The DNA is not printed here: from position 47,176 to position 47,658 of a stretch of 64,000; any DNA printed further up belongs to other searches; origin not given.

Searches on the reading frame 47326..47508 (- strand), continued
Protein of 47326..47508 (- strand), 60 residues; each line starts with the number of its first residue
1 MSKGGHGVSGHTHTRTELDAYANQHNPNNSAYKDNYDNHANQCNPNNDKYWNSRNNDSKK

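Call 70: find_related_loci(query=A1, collection=viral_contigs, flank=5000)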
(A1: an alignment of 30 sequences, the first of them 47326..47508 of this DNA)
Query A1 (60 aa) in viral_contigs; peptide patterns used: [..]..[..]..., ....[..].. (x = any residue, [..] = any of these).
159 stretches matched a pattern; 63 encode a relative of the query (tblastn E <= 1e-3); 63 distinct loci.
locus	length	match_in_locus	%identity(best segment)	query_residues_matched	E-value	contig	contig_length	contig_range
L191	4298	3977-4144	75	1-57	9e-23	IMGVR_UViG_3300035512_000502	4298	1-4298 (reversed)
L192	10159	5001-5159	76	1-54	2e-22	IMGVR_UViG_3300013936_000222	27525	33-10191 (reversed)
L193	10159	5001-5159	76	1-54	2e-22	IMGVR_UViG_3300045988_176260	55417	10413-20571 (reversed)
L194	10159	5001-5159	76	1-54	6e-22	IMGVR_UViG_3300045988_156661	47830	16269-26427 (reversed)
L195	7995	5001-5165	72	1-57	5e-22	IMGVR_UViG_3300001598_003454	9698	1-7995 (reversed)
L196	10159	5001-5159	76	1-54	6e-22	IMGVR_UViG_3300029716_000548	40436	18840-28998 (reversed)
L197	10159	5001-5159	76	1-54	6e-22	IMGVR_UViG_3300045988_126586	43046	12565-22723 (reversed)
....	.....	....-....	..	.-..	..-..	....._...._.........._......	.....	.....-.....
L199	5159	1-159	74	1-54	7e-22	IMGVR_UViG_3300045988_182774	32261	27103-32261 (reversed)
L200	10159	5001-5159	76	1-54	1e-21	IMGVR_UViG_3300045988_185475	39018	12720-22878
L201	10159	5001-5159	76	1-54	1e-21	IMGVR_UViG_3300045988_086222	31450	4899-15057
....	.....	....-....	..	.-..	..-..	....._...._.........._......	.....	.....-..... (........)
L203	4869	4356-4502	68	1-50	1e-17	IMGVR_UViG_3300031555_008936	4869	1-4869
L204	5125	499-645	68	1-50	8e-16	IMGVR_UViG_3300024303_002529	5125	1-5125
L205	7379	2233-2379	66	1-50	9e-15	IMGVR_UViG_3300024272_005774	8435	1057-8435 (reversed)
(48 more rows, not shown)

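Call 71: find_encoding_contigs(protein=P0402, flank=7000, max_places=4)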
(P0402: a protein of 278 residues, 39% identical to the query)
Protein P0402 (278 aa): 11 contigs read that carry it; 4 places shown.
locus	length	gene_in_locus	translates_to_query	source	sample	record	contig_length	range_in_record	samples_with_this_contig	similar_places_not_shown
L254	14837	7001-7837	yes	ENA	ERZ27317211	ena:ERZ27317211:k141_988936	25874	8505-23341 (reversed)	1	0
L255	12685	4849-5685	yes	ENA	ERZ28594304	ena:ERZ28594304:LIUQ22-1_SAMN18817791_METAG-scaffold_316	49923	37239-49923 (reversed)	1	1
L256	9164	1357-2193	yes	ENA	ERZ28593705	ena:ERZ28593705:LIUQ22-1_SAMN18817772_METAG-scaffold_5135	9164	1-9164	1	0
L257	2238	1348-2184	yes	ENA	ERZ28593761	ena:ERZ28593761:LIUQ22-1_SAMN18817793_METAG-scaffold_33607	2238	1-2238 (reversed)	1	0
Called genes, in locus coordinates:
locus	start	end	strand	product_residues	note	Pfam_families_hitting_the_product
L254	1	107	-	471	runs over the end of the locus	PF02878:PGM_PMM_I, PF02879:PGM_PMM_II, PF02880:PGM_PMM_III, PF00408:PGM_PMM_IV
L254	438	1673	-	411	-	PF05496:RuvB_N, PF01078:Mg_chelatase (faint), PF14532:Sigma54_activ_2 (weak), PF00004:AAA, PF07726:AAA_3 (faint), PF16193:AAA_assoc_2 (weak), PF12002:MgsA_C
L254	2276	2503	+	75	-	-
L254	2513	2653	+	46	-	-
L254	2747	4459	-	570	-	PF00485:PRK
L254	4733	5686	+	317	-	PF20511:PMI_typeI_cat, PF07883:Cupin_2 (faint), PF21621:MPI_cupin_dom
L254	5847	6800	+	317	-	PF00480:ROK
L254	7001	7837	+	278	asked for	-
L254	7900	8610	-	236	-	PF00005:ABC_tran, PF13304:AAA_21 (faint)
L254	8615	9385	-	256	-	PF00005:ABC_tran, PF13304:AAA_21 (faint)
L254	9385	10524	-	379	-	PF02653:BPD_transp_2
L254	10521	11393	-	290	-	PF02653:BPD_transp_2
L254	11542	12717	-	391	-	PF13433:Peripla_BP_5 (weak), PF13458:Peripla_BP_6, PF01094:ANF_receptor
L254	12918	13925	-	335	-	PF03629:SASA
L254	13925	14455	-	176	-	PF00881:Nitroreductase, PF14512:TM1586_NiRdase (weak), PF00881:Nitroreductase, PF14512:TM1586_NiRdase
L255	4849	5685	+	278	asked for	-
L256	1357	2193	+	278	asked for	-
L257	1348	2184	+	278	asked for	-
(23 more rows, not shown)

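Call 72: find_encoding_contigs(protein=P0414, flank=7000, max_places=2)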
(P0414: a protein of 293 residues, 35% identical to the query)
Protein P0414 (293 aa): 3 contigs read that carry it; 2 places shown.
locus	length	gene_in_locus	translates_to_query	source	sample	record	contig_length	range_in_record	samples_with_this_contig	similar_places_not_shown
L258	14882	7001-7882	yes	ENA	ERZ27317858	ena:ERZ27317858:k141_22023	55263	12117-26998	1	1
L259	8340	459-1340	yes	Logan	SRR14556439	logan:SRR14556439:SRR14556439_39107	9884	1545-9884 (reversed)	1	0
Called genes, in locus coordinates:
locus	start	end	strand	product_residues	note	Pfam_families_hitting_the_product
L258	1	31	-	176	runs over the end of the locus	-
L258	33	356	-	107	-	-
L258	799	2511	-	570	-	PF00485:PRK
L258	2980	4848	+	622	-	PF18952:DUF5696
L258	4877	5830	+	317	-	PF20511:PMI_typeI_cat, PF07883:Cupin_2 (faint), PF21621:MPI_cupin_dom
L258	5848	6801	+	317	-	PF00480:ROK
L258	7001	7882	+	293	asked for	-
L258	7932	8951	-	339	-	PF03629:SASA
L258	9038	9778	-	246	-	PF00483:NTP_transferase, PF01128:IspD (faint), PF12804:NTP_transf_3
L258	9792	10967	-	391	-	PF00288:GHMP_kinases_N, PF08544:GHMP_kinases_C (weak)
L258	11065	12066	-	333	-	PF02826:2-Hacid_dh_C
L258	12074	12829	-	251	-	PF01261:AP_endonuc_2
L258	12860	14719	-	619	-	PF07940:Hepar_II_III_C (weak)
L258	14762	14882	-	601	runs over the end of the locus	PF00890:FAD_binding_2, PF07992:Pyr_redox_2 (faint)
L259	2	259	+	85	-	?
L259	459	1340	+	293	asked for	-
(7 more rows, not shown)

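Call 84: search_protein_families(library=pfam, alignment_id=A3, max_evalue=0.01)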
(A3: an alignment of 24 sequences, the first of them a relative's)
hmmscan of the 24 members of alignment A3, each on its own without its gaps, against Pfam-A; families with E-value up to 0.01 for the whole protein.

A. member 1, P0292 (261 aa): 0 families

B. families by the number of members that match (of 24 scanned): 1 family
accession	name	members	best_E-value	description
PF23609.1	Beta-prop_EIPR1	1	0.0068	EIPR1 beta-propeller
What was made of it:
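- Tried and rejected: Pfam on the 24 fusions also gave nothing (call 84).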
